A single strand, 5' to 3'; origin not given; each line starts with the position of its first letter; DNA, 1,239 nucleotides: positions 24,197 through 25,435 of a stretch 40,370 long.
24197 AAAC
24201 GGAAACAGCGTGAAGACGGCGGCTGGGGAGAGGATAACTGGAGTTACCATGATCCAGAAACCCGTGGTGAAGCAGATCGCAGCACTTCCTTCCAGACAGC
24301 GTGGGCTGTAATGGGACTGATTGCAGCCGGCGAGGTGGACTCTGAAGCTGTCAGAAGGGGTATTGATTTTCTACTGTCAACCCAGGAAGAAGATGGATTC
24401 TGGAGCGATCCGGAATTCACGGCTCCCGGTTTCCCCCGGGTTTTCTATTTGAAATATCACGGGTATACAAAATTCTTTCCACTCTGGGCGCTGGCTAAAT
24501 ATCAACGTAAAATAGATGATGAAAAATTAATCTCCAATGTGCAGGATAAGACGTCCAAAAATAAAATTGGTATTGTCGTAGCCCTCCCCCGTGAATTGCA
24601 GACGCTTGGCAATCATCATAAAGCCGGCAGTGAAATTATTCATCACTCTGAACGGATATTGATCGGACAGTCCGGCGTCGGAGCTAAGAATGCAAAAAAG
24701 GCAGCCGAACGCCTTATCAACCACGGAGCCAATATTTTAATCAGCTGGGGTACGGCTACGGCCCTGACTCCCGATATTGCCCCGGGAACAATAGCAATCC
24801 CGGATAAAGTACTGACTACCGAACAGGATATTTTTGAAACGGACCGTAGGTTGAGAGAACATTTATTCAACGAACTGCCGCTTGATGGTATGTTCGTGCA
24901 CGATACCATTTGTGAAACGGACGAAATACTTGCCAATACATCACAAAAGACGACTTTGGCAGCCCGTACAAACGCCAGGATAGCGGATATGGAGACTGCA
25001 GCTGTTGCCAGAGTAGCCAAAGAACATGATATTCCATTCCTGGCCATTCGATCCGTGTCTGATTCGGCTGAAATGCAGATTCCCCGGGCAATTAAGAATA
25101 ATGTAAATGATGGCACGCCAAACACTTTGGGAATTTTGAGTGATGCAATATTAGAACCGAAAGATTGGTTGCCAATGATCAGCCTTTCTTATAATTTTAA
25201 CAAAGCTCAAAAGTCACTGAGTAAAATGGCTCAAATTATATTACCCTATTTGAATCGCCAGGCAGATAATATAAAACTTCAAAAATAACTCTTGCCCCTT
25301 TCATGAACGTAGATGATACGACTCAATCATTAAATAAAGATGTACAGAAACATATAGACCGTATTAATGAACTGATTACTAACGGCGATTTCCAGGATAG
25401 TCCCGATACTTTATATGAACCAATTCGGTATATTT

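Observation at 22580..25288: In-frame fusion of squalene-hopene cyclase with an HpnG-type nucleosidase domain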

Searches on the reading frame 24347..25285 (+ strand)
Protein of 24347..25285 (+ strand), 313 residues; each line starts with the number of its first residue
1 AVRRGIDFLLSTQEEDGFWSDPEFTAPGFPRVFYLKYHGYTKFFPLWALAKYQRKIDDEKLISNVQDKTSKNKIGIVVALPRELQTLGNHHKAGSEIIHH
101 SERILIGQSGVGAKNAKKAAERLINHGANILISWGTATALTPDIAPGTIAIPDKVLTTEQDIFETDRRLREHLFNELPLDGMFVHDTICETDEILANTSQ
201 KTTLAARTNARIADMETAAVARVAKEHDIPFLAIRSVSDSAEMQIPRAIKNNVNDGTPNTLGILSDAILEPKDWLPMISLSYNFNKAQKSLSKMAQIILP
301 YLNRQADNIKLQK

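Call 20: find_homologous_proteins(query=window:24512-25285:+, max_evalue=0.00001)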
Query window:24512-25285:+ (258 aa): 350 proteins with E <= 0.00001 among 1214 candidates; the best 120 are listed.
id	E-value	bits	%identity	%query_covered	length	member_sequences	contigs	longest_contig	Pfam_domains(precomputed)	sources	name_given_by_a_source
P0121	2.0e-68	248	52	90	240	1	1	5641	PF01048.27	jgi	jgi:nucleoside phosphorylase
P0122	3.6e-35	140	38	87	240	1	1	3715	PF01048.27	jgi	jgi:adenosylhomocysteine nucleosidase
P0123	9.5e-35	138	38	86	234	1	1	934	PF01048.27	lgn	-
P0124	2.7e-34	137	36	86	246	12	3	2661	PF01048.27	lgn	-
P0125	1.9e-33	134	37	88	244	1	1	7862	PF01048.27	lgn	-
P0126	3.7e-33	133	36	86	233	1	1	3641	PF01048.27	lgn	-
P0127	8.2e-33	132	34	86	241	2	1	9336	PF01048.27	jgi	jgi:adenosylhomocysteine nucleosidase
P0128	8.6e-33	132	38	86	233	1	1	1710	PF01048.27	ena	-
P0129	9.7e-33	132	38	86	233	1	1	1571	PF01048.27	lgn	-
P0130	1.0e-32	132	38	86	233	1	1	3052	PF01048.27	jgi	jgi:adenosylhomocysteine nucleosidase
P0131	1.1e-32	131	36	86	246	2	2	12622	PF01048.27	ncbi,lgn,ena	-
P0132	1.1e-32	131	38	86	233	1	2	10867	PF01048.27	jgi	jgi:adenosylhomocysteine nucleosidase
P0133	1.6e-32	131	37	86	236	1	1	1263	PF01048.27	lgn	-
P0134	1.6e-32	131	35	86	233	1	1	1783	PF01048.27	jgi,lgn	jgi:hopanoid-associated phosphorylase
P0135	1.7e-32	131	36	86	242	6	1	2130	PF01048.27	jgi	jgi:adenosylhomocysteine nucleosidase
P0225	3.8e-30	123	36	86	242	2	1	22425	PF01048.27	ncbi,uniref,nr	ncbi:Hopanoid-associated phosphorylase [Crenothrix polyspora]|uniref:Hopanoid-associated phosphoryla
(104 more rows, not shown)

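Call 29: search_solved_structures(query=window:24512-25285:+, max_evalue=0.01, show_alignments=2)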
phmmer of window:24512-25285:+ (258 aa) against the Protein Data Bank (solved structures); distinct sequences matched with E-value up to 0.01: 37.
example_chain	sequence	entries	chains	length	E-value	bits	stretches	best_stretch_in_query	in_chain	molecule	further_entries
4kn5_A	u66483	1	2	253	3.2e-10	43.2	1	121-189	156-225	Methylthioadenosine nucleosidase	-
4gmh_A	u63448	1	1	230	2.1e-07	33.9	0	136-189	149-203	5'-methylthioadenosine/S-adenosylhomocysteine nucleosidase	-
3bl6_A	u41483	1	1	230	2.3e-07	33.8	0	136-189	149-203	5'-methylthioadenosine nucleosidase/S-adenosylhomocysteine nucleosidase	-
3mms_A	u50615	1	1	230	1e-06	31.7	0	28-107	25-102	5'-methylthioadenosine / S-adenosylhomocysteine nucleosidase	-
1zos_A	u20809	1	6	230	3.3e-06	30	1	18-188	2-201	5'-methylthioadenosine / S-adenosylhomocysteine nucleosidase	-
4jwt_A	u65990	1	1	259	4e-06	29.8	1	108-190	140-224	Methylthioadenosine nucleosidase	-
1jys_A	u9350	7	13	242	2.5e-05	27.1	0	156-189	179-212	MTA/SAH nucleosidase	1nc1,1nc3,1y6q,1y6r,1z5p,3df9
3o4v_A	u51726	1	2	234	3.2e-05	26.8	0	156-189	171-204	MTA/SAH nucleosidase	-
1z5n_A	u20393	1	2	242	3.4e-05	26.7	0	156-189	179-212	MTA/SAH nucleosidase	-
4wkc_A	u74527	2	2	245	4e-05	26.5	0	156-190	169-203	5'-methylthioadenosine/S-adenosylhomocysteine nucleosidase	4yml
4g41_A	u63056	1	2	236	0.00011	25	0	18-104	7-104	MTA/SAH nucleosidase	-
1z5o_A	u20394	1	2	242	0.00012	24.9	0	156-189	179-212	MTA/SAH nucleosidase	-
3dp9_A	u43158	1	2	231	0.00019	24.2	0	115-194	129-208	MTA/SAH nucleosidase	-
4wkb_A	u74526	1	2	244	0.00022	24.1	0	115-194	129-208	5'-methylthioadenosine/S-adenosylhomocysteine nucleosidase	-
4f1w_A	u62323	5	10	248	0.0003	23.6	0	155-190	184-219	5'-methylthioadenosine/S-adenosylhomocysteine nucleosidase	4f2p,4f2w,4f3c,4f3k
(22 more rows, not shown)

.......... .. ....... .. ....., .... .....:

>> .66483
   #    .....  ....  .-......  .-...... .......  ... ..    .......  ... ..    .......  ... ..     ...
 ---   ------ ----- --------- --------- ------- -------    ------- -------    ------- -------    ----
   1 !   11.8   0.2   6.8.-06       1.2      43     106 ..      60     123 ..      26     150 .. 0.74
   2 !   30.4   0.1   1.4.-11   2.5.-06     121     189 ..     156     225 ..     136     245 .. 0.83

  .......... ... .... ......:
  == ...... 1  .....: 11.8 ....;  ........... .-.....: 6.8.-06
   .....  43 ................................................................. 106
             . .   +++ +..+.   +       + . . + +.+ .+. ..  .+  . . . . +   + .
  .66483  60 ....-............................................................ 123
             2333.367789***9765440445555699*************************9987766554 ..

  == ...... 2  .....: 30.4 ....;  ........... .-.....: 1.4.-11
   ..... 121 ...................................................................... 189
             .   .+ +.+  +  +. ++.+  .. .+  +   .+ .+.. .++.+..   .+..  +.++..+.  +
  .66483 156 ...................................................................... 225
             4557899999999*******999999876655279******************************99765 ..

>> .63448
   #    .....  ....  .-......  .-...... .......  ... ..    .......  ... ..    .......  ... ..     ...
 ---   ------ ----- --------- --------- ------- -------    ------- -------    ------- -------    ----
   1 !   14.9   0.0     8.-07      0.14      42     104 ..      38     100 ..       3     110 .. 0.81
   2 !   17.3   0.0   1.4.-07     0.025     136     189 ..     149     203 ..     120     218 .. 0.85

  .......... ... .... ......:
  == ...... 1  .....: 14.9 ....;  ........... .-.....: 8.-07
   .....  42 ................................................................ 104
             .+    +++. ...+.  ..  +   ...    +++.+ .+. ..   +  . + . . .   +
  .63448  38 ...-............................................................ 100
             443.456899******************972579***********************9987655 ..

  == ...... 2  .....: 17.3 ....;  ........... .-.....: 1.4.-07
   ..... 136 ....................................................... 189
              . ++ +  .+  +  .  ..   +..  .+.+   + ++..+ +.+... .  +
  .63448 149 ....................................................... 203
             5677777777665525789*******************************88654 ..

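Call 32: search_protein_representatives(protein=window:24347-25285:+)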
Query: 313 residues. Proteins with E-value up to 0.001 (for the whole library): 6993; up to 1e-10: 2313; up to 1e-30: 51. The best 150 are listed.
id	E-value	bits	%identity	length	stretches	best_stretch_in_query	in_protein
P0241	2.0e-63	230.7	50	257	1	70-304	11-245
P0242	1.6e-49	185.1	40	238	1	68-300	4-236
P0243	2.6e-47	177.8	41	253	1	71-302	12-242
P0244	2.8e-43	164.6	38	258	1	73-304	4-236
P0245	9.9e-42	159.5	41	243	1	73-297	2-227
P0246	2.1e-39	151.9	36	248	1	72-307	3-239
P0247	6.7e-39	150.2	37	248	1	73-298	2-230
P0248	8.1e-38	146.6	36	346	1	2-295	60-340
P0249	1.7e-36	142.3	36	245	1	74-295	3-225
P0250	2.0e-36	142.1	36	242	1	72-297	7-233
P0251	3.3e-36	141.4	38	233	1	74-294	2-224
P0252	4.4e-36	140.9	35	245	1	69-297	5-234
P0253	9.3e-36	139.9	41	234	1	74-294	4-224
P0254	1.1e-35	139.7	37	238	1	71-296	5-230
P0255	1.1e-35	139.6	36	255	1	73-294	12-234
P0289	7.8e-31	123.7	34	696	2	1-283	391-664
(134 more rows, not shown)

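Call 36: list_cluster_members(proteins=[P0289, P0248, P0002, P0003, P0018])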
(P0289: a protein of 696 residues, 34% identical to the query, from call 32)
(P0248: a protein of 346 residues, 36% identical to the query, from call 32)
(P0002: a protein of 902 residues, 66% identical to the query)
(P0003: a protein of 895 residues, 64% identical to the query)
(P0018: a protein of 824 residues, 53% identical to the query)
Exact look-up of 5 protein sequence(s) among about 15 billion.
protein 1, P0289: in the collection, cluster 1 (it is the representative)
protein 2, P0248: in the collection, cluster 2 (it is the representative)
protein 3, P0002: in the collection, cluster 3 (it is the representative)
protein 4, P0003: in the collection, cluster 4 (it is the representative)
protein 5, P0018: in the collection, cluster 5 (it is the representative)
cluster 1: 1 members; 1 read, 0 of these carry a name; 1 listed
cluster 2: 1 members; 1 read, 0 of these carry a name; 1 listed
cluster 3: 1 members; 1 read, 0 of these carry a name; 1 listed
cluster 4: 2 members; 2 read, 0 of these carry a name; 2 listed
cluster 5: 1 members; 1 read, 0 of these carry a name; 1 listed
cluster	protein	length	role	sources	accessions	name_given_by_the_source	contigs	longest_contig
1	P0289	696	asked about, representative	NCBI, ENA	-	-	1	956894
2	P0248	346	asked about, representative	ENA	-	-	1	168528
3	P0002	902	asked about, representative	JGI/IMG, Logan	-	-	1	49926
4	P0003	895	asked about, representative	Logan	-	-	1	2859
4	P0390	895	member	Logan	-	-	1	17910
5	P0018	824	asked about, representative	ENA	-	-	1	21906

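Call 37: find_encoding_contigs(protein=P0289, flank=6000, max_places=2)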
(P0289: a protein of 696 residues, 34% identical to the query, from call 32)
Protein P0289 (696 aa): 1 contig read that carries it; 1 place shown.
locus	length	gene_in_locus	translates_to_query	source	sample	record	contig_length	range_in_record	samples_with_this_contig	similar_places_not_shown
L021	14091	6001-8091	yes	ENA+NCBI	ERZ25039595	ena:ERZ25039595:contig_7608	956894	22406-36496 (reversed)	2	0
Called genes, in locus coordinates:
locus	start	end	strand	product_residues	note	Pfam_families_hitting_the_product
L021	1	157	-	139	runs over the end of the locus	PF12680:SnoaL_2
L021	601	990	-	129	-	PF01361:Tautomerase (faint)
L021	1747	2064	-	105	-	-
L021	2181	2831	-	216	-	PF06912:DUF1275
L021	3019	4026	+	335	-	PF01073:3Beta_HSD, PF01370:Epimerase, PF02719:Polysacc_synt_2, PF04321:RmlD_sub_bind, PF05368:NmrA, PF16363:GDP_Man_Dehyd, PF13460:NAD_binding_10, PF07993:NAD_binding_4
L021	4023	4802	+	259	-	PF13641:Glyco_tranf_2_3, PF00535:Glycos_transf_2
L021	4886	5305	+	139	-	-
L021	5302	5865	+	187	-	PF13249:SQHop_cyclase_N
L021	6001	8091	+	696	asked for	PF13249:SQHop_cyclase_N, PF13243:SQHop_cyclase_C, PF09492:Pec_lyase (faint), PF01048:PNP_UDP_1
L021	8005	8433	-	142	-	PF11946:DUF3463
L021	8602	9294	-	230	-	-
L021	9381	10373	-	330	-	-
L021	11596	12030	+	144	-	-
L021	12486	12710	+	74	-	-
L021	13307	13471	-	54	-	-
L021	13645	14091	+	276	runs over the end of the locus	PF03706:LPG_synthase_TM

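Call 40: find_encoding_contigs(protein=P0390, flank=8000, max_places=2)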
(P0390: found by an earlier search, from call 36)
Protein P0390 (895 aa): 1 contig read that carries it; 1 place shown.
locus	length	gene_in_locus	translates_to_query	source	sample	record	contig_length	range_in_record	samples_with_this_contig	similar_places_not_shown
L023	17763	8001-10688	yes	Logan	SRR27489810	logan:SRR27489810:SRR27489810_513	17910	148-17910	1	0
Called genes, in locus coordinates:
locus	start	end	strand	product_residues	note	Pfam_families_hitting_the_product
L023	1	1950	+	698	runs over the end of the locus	?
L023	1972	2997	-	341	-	PF01073:3Beta_HSD, PF01370:Epimerase, PF02719:Polysacc_synt_2, PF04321:RmlD_sub_bind (weak), PF05368:NmrA, PF16363:GDP_Man_Dehyd, PF13460:NAD_binding_10, PF07993:NAD_binding_4, +1 more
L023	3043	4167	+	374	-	PF00685:Sulfotransfer_1, PF13469:Sulfotransfer_3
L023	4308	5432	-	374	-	PF00535:Glycos_transf_2, PF13641:Glyco_tranf_2_3, PF13506:Glyco_transf_21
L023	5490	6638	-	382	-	PF04055:Radical_SAM, PF11946:DUF3463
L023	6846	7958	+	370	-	PF00494:SQS_PSY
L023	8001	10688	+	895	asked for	PF00432:Prenyltrans (faint), PF13249:SQHop_cyclase_N, PF07678:TED_complement (faint), PF13243:SQHop_cyclase_C, PF01048:PNP_UDP_1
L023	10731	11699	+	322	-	PF00348:polyprenyl_synt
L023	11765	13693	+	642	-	PF13292:DXP_synthase_N, PF00456:Transketolase_N (faint), PF02775:TPP_enzyme_C (weak), PF02779:Transket_pyr, PF02780:Transketolase_C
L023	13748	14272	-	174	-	PF13673:Acetyltransf_10, PF00583:Acetyltransf_1, PF13508:Acetyltransf_7, PF08445:FR47 (weak)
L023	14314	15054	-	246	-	PF00106:adh_short, PF01370:Epimerase (faint), PF13561:adh_short_C2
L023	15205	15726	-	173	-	PF10652:DUF2480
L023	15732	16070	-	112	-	PF01521:Fe-S_biosyn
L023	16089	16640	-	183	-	PF08712:Nfu_N, PF01106:NifU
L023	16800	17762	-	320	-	?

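Call 45: search_protein_families(library=ncbifam, proteins=[window:24512-25285:+, L023:9918-10685:+, P0121, P0225], max_evalue=1e-10)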
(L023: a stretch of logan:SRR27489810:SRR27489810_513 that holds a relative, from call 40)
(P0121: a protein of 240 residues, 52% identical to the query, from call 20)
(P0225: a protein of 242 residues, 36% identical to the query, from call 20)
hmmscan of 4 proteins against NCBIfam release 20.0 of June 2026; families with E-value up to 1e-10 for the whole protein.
window:24512-25285:+ (258 aa): 4 families
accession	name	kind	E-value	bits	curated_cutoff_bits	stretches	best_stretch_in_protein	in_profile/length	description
TIGR03468.1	HpnG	hypoth_equivalog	2.3e-43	148.3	187.1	1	43-239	16-212/212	hopanoid-associated phosphorylase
NF005476.0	PRK07077.1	equivalog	2.6e-23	82.5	215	1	65-243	46-231/243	phosphorylase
NF004079.0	PRK05584.1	equivalog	8.4e-17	61.4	169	1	18-191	2-205/232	5'-methylthioadenosine/adenosylhomocysteine nucleosidase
TIGR03664.1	fut_nucase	equivalog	2e-11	44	124.7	0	139-187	156-204/228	futalosine hydrolase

L023:9918-10685:+ (256 aa): 7 families
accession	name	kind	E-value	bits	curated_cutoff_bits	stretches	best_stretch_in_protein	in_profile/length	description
TIGR03468.1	HpnG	hypoth_equivalog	1.1e-43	149.3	187.1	1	38-235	15-211/212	hopanoid-associated phosphorylase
NF005476.0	PRK07077.1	equivalog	5e-21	75.1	215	1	57-240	42-231/243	phosphorylase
NF004079.0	PRK05584.1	equivalog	1.4e-20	73.8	169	1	13-210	2-227/232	5'-methylthioadenosine/adenosylhomocysteine nucleosidase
TIGR03664.1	fut_nucase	equivalog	1.7e-13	50.8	124.7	0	114-182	140-202/228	futalosine hydrolase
NF004168.0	PRK05634.1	equivalog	2.2e-12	47.1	129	1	43-188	21-163/185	nucleosidase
TIGR01704.1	MTA_SAH-Nsdase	equivalog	5.5e-11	42.4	73.8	0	120-196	141-212/229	5'-methylthioadenosine/S-adenosylhomocysteine nucleosidase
NF011286.0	PRK14697.1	equivalog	9.9e-11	41.6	260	0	109-186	129-200/233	bifunctional 5'-methylthioadenosine/S-adenosylhomocysteine nucleosidase/phosphatase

P0121 (240 aa): 3 families
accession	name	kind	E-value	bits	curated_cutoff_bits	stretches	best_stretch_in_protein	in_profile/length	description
TIGR03468.1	HpnG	hypoth_equivalog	3.1e-41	141.3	187.1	1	29-225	16-212/212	hopanoid-associated phosphorylase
NF005476.0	PRK07077.1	equivalog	2.9e-21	75.8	215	1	52-230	47-232/243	phosphorylase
NF004079.0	PRK05584.1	equivalog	2.1e-15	56.8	169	0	131-177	158-205/232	5'-methylthioadenosine/adenosylhomocysteine nucleosidase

P0225 (242 aa): 4 families
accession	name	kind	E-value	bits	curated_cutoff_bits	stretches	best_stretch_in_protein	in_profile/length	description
TIGR03468.1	HpnG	hypoth_equivalog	1.1e-54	185.3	187.1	1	21-223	10-211/212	hopanoid-associated phosphorylase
NF005476.0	PRK07077.1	equivalog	2.6e-38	131.7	215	1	32-235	29-238/243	phosphorylase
NF004079.0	PRK05584.1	equivalog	2.4e-17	63.3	169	1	2-172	2-202/232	5'-methylthioadenosine/adenosylhomocysteine nucleosidase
TIGR03664.1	fut_nucase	equivalog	2.9e-14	53.3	124.7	0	96-170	128-203/228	futalosine hydrolase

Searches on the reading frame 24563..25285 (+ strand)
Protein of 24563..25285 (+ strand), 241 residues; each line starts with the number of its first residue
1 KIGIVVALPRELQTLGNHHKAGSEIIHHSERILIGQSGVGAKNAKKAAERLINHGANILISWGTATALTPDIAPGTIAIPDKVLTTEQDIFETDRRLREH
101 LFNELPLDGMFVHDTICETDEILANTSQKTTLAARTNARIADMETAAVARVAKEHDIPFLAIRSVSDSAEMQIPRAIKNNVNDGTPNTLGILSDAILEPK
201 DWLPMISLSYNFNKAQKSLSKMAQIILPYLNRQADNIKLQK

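Call 53: find_related_loci(query=A4, collection=genome_contigs, flank=3000)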
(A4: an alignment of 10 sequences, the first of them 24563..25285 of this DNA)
Query A4 (241 aa) in genome_contigs; peptide patterns used: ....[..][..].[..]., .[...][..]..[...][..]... (x = any residue, [..] = any of these).
447 stretches matched a pattern; 299 encode a relative of the query (tblastn E <= 1e-3); the best 80 are kept; 80 distinct loci.
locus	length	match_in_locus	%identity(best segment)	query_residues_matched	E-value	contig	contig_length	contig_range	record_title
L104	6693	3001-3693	38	1-230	2e-51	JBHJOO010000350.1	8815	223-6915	MAG: Balneolaceae bacterium isolate al_S5C196 S5Ck119_121570, whole genome shotgun sequence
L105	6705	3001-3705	39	3-236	4e-48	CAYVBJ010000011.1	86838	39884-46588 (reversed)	MAG TPA_asm: uncultured Balneolaceae bacterium isolate binchicken_co218_300 genome assembly, contig: NODE_95_length_8683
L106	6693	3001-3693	36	1-230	3e-42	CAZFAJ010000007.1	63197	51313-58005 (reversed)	MAG TPA_asm: uncultured Balneolaceae bacterium isolate binchicken_co8_321 genome assembly, contig: NODE_319_length_63197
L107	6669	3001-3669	32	1-222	6e-39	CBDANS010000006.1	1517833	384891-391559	MAG: Opitutales bacterium isolate 041eddd8-ac7a-4d64-b7d6-f8729859a465 genome assembly, contig: contig_6, whole genome s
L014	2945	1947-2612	34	2-222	2e-38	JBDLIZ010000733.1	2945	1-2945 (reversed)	MAG: Pseudomonadota bacterium isolate MAG064 MAG064_733, whole genome shotgun sequence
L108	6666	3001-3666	35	2-222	1e-38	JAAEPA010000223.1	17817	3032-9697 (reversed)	MAG: Gammaproteobacteria bacterium isolate Cca_21 CcaG_CONTIG894226, whole genome shotgun sequence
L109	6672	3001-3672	34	2-223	5e-38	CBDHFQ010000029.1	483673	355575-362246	MAG: Bacteroidia bacterium isolate 25d22b30-7bab-4f40-8331-5cd9055c56ff genome assembly, contig: contig_29, whole genome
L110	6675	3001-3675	33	1-223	5e-38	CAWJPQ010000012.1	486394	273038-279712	MAG: uncultured Gammaproteobacteria bacterium isolate MFD02923.bin.2.11 genome assembly, contig: contig_7926, whole geno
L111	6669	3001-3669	35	1-223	1e-37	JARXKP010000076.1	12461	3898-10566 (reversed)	MAG: Pseudomonadota bacterium isolate bin10 NODE_1631_length_12461_cov_9.620667, whole genome shotgun sequence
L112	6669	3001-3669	34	3-224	7e-36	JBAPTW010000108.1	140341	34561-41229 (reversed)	MAG: Gammaproteobacteria bacterium isolate MFD01233_ilm_asm_bin41 k127_126206, whole genome shotgun sequence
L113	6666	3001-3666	34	2-230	3e-35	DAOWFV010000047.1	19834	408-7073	MAG TPA_asm: Acidobacteriota bacterium isolate CSMAG_1974 CSMAG_1974_k141_1646831_length_19834_cov_13.5213, whole genome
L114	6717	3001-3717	35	1-237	4e-35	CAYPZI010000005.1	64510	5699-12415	MAG TPA_asm: uncultured Balneolaceae bacterium isolate SRP141376_co5_357 genome assembly, contig: NODE_926_length_64510_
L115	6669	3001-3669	33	1-223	7e-35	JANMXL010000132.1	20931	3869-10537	MAG: Burkholderiales bacterium isolate OTE_88_metabat_113 OTE_88_k141_2171699, whole genome shotgun sequence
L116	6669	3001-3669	34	1-223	2e-34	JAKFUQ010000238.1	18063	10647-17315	MAG: Rhizobacter sp. isolate D1_Bin_37 D1_0002216, whole genome shotgun sequence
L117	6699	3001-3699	32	2-241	2e-34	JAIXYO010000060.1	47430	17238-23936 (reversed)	MAG: Rubrivivax sp. isolate D8_MAG_00017 pond_D8_MAG_00017_000000000071, whole genome shotgun sequence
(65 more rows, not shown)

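Call 66: find_related_loci(query=A4, collection=metagenome_contigs, flank=3000)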
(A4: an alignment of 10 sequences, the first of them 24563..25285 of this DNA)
Query A4 (241 aa) in metagenome_contigs; peptide patterns used: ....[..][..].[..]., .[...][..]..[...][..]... (x = any residue, [..] = any of these).
600 stretches matched a pattern (row limit reached: there are more); 418 encode a relative of the query (tblastn E <= 1e-3); the best 80 are kept; 80 distinct loci.
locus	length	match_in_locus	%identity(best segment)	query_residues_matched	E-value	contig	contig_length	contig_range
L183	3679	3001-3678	100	1-226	3e-154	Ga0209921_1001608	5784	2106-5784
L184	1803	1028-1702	41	1-224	5e-51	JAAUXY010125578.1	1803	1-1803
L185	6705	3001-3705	39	3-236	2e-48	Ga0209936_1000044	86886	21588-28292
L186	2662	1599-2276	39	1-225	8e-46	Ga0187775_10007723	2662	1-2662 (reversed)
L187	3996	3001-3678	38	1-225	7e-43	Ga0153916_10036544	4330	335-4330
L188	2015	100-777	35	2-226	2e-38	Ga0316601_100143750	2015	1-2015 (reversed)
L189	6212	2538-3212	32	1-223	6e-37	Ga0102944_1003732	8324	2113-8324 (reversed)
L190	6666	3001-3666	32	2-223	3e-36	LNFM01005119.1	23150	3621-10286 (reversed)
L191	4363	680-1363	33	3-230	5e-36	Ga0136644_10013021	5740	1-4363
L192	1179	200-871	33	2-224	2e-37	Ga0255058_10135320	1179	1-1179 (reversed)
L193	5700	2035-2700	34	2-230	2e-35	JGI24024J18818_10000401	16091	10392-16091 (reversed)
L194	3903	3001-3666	34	2-230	2e-35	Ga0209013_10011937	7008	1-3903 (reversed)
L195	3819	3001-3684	33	3-230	2e-35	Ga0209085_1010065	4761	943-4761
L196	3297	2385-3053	32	3-224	3e-35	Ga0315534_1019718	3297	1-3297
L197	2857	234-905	33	2-224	9e-34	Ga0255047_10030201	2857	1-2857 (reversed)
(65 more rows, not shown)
